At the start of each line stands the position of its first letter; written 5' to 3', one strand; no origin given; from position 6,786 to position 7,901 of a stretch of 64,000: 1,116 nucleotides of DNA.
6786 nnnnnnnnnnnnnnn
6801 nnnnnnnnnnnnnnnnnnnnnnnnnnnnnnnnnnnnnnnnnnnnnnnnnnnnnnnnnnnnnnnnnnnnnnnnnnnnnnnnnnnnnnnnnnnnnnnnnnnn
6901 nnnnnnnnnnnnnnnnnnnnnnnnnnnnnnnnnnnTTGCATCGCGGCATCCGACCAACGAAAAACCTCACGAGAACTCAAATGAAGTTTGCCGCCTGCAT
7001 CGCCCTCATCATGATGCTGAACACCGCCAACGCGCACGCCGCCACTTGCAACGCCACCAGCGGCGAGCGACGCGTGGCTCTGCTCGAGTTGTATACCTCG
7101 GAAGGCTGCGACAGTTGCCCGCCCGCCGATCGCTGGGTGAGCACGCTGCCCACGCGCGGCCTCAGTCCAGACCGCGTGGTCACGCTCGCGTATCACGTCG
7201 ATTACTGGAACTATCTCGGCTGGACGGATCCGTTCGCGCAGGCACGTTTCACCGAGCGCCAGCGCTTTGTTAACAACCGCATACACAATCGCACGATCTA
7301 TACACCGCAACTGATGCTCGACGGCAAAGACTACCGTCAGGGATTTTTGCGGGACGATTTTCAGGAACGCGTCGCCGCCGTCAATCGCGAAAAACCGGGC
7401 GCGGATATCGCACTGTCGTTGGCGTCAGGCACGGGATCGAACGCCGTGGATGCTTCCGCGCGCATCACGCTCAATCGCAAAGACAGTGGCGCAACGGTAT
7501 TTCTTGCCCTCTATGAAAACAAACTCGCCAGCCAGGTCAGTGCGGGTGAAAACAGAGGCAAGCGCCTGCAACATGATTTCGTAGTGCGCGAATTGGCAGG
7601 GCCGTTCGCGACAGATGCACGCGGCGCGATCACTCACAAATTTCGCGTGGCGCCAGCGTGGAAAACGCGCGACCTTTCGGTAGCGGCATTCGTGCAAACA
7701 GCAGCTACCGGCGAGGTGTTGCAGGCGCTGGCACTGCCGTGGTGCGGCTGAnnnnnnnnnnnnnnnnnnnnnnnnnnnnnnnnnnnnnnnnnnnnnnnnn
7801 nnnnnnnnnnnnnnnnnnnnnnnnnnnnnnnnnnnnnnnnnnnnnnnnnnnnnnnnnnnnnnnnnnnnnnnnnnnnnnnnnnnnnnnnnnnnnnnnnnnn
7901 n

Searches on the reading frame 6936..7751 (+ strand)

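Call 26: search_protein_families(library=pfam, proteins=[window:6936-7751:+])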
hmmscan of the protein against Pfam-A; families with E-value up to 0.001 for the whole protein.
window:6936-7751:+ (271 aa): 2 families
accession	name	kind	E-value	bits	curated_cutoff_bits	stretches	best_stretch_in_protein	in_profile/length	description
PF06764.17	DUF1223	-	4.1e-55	187.4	30.7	1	49-254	1-202/202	Protein of unknown function (DUF1223)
PF11551.14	Omp28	-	0.00078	19.8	34.9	0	123-264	13-162/171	Outer membrane protein Omp28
